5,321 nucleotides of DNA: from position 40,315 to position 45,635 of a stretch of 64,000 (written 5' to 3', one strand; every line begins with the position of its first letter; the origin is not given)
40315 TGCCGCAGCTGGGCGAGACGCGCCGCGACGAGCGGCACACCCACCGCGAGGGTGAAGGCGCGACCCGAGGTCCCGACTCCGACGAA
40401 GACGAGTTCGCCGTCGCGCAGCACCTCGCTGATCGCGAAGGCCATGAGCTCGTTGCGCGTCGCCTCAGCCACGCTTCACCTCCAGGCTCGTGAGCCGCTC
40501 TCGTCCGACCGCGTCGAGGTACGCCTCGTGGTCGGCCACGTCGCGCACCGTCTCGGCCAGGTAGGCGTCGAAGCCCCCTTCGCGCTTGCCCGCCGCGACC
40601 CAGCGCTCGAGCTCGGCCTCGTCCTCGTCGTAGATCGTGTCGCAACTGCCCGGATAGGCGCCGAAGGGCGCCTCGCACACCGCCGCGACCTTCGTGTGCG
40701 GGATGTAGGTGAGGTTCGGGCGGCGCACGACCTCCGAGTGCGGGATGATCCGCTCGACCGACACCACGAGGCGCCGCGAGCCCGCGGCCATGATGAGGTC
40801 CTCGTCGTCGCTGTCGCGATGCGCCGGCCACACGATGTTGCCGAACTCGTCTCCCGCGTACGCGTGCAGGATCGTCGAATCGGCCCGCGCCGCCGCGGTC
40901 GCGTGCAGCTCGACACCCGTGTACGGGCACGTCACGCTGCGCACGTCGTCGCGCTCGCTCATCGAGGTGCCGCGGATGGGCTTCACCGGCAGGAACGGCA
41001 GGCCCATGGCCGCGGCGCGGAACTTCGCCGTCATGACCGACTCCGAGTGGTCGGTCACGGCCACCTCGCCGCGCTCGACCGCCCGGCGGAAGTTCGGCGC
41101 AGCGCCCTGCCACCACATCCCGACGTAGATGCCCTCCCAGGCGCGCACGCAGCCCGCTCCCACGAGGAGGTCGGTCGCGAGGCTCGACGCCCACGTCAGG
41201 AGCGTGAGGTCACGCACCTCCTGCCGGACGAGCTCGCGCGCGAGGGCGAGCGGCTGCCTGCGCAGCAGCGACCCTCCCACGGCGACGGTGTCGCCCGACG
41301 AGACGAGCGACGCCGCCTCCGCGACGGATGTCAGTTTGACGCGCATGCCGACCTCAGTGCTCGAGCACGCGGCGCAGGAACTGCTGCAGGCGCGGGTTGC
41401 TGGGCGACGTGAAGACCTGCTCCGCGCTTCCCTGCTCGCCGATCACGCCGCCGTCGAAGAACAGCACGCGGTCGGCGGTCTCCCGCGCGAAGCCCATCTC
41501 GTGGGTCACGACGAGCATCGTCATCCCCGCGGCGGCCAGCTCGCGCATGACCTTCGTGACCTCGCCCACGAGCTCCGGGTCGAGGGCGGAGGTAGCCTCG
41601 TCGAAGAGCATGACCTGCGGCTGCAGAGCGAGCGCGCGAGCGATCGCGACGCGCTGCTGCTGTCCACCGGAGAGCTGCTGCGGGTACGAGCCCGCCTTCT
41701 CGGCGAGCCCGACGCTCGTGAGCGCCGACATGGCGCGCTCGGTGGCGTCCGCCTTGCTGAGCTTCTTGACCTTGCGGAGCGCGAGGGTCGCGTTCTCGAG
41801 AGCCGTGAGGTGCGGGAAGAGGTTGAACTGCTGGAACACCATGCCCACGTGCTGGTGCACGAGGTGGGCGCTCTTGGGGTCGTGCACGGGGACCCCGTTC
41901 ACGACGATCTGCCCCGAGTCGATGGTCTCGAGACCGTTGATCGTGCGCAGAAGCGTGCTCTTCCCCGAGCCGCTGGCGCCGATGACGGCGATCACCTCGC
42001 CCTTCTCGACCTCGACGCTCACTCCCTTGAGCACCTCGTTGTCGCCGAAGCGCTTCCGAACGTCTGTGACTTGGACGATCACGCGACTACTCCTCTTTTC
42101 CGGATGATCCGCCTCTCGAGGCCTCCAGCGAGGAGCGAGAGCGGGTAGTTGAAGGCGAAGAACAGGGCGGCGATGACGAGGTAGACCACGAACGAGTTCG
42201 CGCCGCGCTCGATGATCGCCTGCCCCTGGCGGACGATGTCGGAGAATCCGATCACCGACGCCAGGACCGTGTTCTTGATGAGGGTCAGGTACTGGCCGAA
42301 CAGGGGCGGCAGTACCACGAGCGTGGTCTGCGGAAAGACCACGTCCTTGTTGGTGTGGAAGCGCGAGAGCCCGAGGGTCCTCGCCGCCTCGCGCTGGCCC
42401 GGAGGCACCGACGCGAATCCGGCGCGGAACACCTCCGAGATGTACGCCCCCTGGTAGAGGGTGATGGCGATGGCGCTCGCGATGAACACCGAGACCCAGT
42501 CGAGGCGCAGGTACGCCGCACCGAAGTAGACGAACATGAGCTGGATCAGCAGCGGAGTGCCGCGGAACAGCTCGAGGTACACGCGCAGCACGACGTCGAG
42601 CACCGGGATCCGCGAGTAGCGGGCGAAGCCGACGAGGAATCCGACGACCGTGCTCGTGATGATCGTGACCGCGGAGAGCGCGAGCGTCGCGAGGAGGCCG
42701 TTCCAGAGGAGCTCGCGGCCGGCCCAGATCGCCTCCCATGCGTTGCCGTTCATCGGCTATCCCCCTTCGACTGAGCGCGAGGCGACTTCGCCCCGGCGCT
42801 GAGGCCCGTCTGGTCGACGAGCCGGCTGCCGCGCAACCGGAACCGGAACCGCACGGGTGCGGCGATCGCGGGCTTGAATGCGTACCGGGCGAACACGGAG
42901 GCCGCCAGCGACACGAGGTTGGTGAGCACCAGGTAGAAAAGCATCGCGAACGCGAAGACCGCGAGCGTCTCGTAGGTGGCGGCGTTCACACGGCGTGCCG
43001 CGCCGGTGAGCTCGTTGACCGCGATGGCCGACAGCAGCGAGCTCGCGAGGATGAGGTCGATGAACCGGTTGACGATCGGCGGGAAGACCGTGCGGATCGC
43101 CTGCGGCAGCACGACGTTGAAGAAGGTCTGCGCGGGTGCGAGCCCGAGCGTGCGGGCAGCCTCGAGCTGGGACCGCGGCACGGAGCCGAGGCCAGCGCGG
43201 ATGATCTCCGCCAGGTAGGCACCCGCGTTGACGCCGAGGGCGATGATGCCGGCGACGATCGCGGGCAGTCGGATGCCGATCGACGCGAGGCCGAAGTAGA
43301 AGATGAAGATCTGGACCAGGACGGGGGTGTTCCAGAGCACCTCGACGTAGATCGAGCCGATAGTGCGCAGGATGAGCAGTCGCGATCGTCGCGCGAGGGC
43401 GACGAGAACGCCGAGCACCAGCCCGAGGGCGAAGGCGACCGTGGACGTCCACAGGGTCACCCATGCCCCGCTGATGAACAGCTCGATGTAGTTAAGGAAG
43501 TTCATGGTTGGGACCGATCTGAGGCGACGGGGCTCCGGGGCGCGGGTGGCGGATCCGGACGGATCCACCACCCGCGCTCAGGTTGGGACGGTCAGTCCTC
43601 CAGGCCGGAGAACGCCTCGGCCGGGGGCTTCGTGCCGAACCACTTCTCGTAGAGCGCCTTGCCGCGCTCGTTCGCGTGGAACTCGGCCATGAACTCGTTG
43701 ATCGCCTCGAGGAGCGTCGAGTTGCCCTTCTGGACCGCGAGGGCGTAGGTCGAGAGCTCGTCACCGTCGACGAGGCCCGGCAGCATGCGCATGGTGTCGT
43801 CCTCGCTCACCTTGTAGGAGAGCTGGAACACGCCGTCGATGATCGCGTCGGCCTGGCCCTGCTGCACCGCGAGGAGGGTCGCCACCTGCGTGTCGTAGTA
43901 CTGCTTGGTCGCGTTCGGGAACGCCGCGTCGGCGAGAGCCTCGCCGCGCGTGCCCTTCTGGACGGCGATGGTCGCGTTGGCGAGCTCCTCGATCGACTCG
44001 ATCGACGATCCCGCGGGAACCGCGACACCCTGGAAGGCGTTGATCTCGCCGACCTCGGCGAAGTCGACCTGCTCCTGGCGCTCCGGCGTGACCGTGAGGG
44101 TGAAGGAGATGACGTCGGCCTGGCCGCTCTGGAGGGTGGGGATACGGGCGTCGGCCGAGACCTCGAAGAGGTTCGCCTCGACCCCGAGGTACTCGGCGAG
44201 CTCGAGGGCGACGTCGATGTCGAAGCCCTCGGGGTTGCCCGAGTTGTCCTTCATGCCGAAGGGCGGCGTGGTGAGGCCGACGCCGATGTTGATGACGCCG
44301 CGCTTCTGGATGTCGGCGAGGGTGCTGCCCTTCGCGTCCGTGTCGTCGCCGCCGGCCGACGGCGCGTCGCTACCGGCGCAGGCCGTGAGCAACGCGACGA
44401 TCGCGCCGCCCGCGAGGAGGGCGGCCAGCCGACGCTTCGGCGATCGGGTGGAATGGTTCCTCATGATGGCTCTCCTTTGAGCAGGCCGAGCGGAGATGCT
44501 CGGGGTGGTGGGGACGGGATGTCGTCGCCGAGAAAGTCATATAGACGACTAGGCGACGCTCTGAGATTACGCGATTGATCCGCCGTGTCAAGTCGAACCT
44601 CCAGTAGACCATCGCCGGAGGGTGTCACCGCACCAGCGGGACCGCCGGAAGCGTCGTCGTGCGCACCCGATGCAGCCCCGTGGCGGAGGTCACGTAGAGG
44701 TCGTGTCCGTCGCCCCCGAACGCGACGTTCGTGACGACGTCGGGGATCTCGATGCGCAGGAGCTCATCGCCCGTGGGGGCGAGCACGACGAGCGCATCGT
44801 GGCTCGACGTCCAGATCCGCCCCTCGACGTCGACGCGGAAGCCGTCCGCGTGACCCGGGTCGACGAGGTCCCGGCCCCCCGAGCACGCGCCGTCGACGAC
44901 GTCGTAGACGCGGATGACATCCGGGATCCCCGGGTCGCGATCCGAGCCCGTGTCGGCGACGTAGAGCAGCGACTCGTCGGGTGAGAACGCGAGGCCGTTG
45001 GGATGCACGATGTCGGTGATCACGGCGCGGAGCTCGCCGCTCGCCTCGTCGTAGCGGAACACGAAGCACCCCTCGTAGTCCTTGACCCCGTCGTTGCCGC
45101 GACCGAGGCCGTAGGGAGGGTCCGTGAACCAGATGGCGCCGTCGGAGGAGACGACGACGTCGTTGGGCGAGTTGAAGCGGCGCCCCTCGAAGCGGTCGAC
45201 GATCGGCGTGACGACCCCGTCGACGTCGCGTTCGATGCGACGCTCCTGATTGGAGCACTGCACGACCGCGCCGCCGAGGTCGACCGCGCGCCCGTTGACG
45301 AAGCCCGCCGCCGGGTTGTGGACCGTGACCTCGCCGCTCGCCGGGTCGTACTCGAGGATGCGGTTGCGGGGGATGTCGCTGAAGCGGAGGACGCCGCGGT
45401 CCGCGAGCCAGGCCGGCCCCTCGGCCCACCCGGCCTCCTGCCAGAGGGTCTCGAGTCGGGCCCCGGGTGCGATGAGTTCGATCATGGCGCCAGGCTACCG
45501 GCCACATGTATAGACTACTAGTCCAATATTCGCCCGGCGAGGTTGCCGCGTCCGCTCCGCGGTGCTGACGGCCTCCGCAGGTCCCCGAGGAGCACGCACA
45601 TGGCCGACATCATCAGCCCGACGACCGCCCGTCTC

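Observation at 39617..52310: Six copies of one AT-rich GTCTA(G/T)AC box mark every promoter region of the 35-58 kb island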

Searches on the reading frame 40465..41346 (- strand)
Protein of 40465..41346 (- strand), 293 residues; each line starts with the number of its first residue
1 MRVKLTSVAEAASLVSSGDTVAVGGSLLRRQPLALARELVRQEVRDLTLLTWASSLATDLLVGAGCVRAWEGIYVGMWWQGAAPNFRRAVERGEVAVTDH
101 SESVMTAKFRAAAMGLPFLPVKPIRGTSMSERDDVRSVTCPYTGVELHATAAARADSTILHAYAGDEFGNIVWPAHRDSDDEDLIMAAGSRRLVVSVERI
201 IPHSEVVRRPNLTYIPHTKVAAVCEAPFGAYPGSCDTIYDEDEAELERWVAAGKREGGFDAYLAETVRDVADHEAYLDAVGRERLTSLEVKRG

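Call 15: search_protein_families(library=pfam, proteins=[window:40465-41346:-])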
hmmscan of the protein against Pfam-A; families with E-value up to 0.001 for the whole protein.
window:40465-41346:- (293 aa): 1 family
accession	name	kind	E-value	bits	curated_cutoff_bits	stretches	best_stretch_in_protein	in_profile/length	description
PF01144.29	CoA_trans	-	3.6e-19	69.5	23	1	6-225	2-216/217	Coenzyme A transferase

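Call 29: search_protein_families(library=ncbifam, proteins=[window:40465-41346:-], max_evalue=1e-10)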
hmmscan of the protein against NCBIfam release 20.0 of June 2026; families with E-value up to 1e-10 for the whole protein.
window:40465-41346:- (293 aa): 0 families

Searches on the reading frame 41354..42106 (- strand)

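Call 15: search_protein_families(library=pfam, proteins=[window:41354-42106:-])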
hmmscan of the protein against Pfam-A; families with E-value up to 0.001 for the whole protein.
window:41354-42106:- (250 aa): 9 families
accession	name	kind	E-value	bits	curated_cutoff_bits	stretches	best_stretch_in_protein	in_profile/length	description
PF00005.33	ABC_tran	-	2.7e-39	135.4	25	1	26-173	1-137/137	ABC transporter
PF02463.25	SMC_N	-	5.7e-10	39.4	40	1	37-210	25-205/220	RecF/RecN/SMC N terminal domain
PF13304.12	AAA_21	-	3.4e-08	34.3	27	0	39-62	2-25/304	AAA domain, putative AbiEii toxin, Type IV TA system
PF13555.12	AAA_29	-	0.00015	21.8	27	1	28-53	14-39/61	P-loop containing region of AAA domain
PF20703.3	nSTAND1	-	0.00021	21.5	27.1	1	20-55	17-52/379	Novel STAND NTPase 1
PF09818.15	ABC_ATPase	-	0.00032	20.3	23.2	0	26-57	72-100/283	P-loop domain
PF13401.12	AAA_22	-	0.00041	21.1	27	0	37-105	6-33/130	AAA domain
PF03193.22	RsgA_GTPase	-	0.00075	19.8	30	0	28-67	99-137/174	RsgA GTPase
PF13191.12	AAA_16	-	0.00098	20.1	32.6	0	36-133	24-104/167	AAA ATPase domain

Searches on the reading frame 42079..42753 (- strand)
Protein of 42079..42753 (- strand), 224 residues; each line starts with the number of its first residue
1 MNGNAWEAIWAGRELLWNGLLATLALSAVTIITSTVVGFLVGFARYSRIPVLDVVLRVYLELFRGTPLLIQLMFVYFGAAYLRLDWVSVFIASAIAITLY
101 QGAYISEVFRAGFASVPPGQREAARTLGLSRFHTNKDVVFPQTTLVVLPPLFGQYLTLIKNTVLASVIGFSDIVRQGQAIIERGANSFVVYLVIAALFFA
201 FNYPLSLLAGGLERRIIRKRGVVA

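Call 15: search_protein_families(library=pfam, proteins=[window:42079-42753:-])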
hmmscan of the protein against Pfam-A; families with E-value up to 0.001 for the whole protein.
window:42079-42753:- (224 aa): 1 family
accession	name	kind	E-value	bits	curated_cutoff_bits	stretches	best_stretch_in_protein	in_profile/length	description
PF00528.27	BPD_transp_1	-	1.4e-21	77.5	26.4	1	35-217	2-183/184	Binding-protein-dependent transport system inner membrane component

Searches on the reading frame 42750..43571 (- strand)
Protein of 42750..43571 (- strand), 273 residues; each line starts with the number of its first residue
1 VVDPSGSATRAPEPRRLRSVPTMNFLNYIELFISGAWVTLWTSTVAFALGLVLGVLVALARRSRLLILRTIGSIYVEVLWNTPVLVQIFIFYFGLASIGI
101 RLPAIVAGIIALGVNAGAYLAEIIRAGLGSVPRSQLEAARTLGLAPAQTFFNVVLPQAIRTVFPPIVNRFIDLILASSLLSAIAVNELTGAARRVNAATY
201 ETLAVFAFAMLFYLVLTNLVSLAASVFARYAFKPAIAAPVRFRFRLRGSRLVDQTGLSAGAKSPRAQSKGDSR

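Call 15: search_protein_families(library=pfam, proteins=[window:42750-43571:-])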
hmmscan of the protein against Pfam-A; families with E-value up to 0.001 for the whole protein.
window:42750-43571:- (273 aa): 1 family
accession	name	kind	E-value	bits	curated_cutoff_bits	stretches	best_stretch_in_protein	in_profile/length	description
PF00528.27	BPD_transp_1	-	4.3e-22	79.2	26.4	1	50-225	1-176/184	Binding-protein-dependent transport system inner membrane component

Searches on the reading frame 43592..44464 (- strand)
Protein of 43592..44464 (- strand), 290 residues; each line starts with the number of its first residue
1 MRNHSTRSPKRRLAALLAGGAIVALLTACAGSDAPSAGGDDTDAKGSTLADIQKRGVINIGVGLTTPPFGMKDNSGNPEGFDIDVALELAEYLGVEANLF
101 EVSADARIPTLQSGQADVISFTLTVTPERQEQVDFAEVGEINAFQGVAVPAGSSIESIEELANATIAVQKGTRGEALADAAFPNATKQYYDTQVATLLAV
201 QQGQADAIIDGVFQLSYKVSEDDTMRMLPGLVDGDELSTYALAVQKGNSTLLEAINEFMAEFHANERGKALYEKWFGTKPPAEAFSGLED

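Call 15: search_protein_families(library=pfam, proteins=[window:43592-44464:-])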
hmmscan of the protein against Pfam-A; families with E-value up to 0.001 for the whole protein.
window:43592-44464:- (290 aa): 2 families
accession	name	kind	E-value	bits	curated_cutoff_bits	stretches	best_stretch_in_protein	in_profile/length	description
PF00497.25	SBP_bac_3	-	3.9e-33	114.4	26.4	1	58-277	1-131/132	Bacterial extracellular solute-binding proteins, family 3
PF12974.12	Phosphonate-bd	-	0.00026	20.9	27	1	147-278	89-231/242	ABC transporter, phosphonate, periplasmic substrate-binding protein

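Call 29: search_protein_families(library=ncbifam, proteins=[window:43592-44464:-], max_evalue=1e-10)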
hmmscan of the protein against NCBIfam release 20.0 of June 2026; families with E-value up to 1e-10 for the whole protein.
window:43592-44464:- (290 aa): 12 families
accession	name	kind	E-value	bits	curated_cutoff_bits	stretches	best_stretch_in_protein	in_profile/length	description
TIGR01096.1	3A0103s03R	subfamily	7.9e-38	130.4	256.35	1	46-276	15-250/250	lysine/arginine/ornithine ABC transporter substrate-binding protein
NF008426.0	PRK11260.1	equivalog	2.9e-29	102.1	312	1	41-278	26-262/266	cystine ABC transporter substrate-binding protein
NF007029.0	PRK09495.1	equivalog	8e-20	71.7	303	1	67-280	36-247/248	glutamine ABC transporter substrate-binding protein GlnH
NF041764.1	ArtI_Ecoli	equivalog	1.2e-17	64.1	522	1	62-276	27-241/243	arginine ABC transporter substrate-binding protein ArtI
NF041765.1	ArtJ_Ecoli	equivalog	1e-16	61.3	510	1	56-277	21-242/243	arginine ABC transporter substrate-binding protein ArtJ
NF011583.0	PRK15007.1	subfamily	7.9e-15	54.9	358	1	63-276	28-241/243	arginine ABC transporter substrate-binding protein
NF008112.0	PRK10859.1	equivalog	2.9e-14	52.4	354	1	37-278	24-267/483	membrane-bound lytic murein transglycosylase MltF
NF008885.0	PRK11917.1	equivalog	6.7e-14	52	373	1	40-181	22-167/259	bifunctional adhesin/ABC transporter aspartate/glutamate-binding protein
TIGR02995.1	ectoine_ehuB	equivalog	3.8e-13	49.3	190.9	1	42-269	19-253/275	ectoine/hydroxyectoine ABC transporter substrate-binding protein EhuB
NF011965.0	PRK15437.1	equivalog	2.4e-12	47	459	1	57-183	27-153/260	histidine ABC transporter substrate-binding protein HisJ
NF052427.1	StpK7MSMEG_1200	equivalog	4.8e-12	45.1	900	1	47-157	353-461/601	serine/threonine protein kinase StpK7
NF011586.0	PRK15010.1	equivalog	2.6e-11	43.6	440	1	57-182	27-152/260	lysine/arginine/ornithine ABC transporter substrate-binding protein ArgT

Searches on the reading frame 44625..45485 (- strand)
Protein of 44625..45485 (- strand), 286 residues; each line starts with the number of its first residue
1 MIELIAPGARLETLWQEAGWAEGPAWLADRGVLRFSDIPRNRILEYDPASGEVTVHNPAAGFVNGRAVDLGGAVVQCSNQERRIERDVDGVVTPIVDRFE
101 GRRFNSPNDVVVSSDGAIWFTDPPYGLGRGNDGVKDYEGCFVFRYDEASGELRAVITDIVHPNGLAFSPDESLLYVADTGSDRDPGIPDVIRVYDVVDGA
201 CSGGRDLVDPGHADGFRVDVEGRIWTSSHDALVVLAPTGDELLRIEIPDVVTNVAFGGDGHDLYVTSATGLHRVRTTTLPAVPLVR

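Call 15: search_protein_families(library=pfam, proteins=[window:44625-45485:-])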
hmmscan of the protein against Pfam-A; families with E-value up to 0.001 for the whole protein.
window:44625-45485:- (286 aa): 3 families
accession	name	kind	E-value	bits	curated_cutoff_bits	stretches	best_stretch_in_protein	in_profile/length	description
PF08450.18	SGL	-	2.9e-42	145.4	26.3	1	20-269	1-246/246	SMP-30/Gluconolactonase/LRE-like region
PF03088.22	Str_synth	-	0.00019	21.9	25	0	142-180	39-77/89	Strictosidine synthase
PF01436.27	NHL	-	0.00029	21.2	20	0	104-121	1-18/28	NHL repeat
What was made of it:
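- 44625..45485 (-): Transcription unit under box C (leftward): SMP-30/gluconolactonase-like protein. Call 15.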

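Call 29: search_protein_families(library=ncbifam, proteins=[window:44625-45485:-], max_evalue=1e-10)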
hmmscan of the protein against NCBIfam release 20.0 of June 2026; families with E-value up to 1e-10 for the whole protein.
window:44625-45485:- (286 aa): 0 families
